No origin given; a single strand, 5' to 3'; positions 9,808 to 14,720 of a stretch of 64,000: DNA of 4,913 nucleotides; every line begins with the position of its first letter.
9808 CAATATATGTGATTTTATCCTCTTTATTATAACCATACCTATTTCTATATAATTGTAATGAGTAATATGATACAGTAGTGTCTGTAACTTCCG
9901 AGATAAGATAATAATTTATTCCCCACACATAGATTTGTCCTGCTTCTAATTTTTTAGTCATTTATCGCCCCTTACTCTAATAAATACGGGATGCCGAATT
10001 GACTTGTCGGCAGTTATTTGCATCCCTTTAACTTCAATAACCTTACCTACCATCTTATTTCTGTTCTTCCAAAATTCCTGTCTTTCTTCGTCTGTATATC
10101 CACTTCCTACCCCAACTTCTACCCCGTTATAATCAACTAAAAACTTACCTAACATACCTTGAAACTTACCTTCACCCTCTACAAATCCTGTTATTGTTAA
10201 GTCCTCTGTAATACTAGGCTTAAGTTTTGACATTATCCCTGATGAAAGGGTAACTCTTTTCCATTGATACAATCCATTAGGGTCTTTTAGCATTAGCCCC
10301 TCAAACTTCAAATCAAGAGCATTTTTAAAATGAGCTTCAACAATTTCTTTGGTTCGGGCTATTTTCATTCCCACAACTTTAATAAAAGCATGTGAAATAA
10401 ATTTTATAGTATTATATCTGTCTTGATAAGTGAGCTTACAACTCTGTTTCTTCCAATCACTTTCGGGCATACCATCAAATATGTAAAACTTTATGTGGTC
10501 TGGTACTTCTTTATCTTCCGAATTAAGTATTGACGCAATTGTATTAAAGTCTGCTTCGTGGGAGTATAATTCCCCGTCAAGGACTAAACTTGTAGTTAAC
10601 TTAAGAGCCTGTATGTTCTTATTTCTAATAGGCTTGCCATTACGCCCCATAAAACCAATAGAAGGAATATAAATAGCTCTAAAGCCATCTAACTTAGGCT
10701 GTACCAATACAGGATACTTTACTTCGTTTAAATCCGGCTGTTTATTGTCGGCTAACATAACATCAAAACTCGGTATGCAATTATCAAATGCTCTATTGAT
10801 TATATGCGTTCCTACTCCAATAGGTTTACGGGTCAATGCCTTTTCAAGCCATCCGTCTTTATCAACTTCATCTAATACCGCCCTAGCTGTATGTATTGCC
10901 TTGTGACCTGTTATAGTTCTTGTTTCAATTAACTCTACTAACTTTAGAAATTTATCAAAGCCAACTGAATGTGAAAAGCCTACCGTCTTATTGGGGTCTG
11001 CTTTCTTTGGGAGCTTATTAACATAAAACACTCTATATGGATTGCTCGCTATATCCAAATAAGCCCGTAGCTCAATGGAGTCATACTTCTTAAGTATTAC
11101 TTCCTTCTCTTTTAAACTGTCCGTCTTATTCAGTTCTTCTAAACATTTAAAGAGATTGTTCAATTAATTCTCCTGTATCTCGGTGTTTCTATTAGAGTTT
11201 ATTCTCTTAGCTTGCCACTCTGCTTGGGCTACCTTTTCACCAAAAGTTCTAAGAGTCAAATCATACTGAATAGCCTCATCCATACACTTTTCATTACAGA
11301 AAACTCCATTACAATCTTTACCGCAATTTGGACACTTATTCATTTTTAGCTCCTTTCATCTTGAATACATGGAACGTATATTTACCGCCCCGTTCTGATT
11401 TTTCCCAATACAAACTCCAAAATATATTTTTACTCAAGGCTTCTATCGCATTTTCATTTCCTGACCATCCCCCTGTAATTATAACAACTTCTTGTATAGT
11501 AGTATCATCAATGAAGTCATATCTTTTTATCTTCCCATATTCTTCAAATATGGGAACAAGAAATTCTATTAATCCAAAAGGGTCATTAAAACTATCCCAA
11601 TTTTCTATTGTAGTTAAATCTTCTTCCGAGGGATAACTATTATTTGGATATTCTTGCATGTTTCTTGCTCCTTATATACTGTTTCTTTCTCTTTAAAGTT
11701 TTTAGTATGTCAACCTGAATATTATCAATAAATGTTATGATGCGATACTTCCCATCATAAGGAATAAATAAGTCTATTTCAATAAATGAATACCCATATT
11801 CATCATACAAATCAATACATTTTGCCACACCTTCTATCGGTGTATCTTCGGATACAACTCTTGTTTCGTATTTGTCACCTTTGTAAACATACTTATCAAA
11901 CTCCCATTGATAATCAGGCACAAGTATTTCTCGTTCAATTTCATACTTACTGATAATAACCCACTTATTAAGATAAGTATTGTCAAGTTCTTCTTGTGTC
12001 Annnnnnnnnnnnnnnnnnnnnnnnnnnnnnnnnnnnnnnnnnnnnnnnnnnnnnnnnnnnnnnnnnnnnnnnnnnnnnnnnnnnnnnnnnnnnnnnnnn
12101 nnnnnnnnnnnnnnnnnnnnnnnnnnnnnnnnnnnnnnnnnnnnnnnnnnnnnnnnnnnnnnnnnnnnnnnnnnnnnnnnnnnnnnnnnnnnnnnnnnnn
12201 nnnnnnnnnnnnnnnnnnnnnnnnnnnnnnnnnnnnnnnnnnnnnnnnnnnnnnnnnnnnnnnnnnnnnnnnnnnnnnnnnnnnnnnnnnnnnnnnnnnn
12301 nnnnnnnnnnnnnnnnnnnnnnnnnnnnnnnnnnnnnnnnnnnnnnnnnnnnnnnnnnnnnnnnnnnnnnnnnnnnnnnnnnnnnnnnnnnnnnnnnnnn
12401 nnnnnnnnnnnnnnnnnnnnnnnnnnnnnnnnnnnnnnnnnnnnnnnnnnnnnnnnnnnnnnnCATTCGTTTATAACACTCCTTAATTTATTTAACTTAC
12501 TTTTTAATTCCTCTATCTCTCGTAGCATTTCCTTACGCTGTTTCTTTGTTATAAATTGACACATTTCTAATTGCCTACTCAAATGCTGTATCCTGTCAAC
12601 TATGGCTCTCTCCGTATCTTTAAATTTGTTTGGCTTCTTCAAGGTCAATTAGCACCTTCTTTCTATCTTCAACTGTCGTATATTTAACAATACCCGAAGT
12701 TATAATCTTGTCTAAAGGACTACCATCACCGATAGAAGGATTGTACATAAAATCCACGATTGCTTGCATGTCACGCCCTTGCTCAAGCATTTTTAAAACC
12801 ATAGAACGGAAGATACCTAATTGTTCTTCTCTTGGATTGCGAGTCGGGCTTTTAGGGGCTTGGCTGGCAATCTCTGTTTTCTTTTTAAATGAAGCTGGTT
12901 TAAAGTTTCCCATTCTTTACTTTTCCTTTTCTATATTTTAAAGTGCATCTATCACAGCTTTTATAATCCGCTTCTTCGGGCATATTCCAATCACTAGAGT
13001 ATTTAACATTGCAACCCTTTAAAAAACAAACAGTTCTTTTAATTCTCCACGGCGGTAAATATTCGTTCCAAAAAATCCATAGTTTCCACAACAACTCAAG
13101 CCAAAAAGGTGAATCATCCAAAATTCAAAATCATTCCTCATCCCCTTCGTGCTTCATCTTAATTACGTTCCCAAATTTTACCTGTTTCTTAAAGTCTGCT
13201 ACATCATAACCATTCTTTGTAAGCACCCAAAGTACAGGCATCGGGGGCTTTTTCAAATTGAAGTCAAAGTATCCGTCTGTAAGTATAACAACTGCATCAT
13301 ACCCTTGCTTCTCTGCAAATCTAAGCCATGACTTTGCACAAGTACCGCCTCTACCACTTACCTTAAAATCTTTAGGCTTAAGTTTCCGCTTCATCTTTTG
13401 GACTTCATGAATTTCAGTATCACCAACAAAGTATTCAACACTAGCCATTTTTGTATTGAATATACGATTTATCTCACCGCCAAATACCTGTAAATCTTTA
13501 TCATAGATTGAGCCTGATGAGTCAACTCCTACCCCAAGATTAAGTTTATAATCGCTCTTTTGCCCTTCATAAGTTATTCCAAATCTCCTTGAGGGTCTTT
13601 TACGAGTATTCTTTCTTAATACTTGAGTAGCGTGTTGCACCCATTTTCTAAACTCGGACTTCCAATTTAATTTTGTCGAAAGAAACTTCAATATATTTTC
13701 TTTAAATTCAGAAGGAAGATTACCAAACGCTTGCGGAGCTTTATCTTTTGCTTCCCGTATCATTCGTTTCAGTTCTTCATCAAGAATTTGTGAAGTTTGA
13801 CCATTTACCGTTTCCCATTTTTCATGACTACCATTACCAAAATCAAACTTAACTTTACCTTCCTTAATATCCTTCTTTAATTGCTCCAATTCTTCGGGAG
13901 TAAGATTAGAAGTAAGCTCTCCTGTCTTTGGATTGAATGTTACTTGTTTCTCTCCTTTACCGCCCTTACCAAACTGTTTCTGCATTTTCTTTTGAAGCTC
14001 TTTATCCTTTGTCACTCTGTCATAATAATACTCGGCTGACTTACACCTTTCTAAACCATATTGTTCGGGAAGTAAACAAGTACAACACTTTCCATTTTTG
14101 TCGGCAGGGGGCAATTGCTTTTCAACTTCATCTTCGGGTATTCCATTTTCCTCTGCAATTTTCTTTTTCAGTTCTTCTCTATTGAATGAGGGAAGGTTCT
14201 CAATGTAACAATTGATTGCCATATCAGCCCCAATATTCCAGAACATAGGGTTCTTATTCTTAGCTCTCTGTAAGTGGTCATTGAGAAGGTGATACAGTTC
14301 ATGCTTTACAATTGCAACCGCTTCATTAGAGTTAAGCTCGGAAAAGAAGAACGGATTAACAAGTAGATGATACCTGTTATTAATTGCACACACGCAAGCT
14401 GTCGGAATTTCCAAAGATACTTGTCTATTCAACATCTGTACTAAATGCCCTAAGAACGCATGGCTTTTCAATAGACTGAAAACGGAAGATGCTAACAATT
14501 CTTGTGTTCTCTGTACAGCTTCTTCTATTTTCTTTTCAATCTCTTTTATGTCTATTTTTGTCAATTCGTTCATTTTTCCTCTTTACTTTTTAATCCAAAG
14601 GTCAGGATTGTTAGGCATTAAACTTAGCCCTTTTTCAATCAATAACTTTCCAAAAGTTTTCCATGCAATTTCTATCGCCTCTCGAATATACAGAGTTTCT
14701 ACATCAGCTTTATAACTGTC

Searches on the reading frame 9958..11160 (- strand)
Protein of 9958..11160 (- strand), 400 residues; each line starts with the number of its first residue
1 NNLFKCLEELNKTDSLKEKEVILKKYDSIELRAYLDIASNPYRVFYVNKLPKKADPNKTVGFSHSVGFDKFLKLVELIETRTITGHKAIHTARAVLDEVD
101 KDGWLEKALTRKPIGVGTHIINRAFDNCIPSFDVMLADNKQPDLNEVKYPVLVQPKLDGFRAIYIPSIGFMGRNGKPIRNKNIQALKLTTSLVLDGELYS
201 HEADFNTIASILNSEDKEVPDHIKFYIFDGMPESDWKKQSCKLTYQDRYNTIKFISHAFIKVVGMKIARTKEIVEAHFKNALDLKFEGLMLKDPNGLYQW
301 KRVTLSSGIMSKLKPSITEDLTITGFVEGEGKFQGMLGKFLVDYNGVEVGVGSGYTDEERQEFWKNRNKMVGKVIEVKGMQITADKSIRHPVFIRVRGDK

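Call 46: search_protein_families(library=pfam, proteins=[window:9958-11160:-], max_evalue=0.01)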
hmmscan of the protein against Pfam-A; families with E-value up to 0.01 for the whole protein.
window:9958-11160:- (400 aa): 3 families
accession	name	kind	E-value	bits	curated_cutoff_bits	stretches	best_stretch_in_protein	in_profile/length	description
PF14743.12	DNA_ligase_OB_2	-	1.8e-14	53.9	28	1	328-397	1-66/66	DNA ligase OB-like domain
PF01068.26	DNA_ligase_A_M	-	3.7e-10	40.3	26.2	1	143-301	13-194/204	ATP dependent DNA ligase domain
PF04679.21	DNA_ligase_A_C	-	6.2e-06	27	27.5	1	374-400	68-94/94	ATP dependent DNA ligase C terminal region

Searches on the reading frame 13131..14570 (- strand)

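Call 46: search_protein_families(library=pfam, proteins=[window:13131-14570:-], max_evalue=0.01)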
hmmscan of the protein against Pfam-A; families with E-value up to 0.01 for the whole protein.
window:13131-14570:- (479 aa): 3 families
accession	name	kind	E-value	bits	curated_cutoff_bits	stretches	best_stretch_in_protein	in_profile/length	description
PF09967.15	DUF2201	-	1.4e-20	74.1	26.4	1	347-472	3-122/123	VWA-like domain (DUF2201)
PF13203.12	DUF2201_N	-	1.7e-18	67.7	23.2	1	32-330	12-255/271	Putative metallopeptidase domain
PF18894.6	PhageMetallopep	-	0.0099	16.4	23.7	0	65-97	63-94/134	Putative phage metallopeptidase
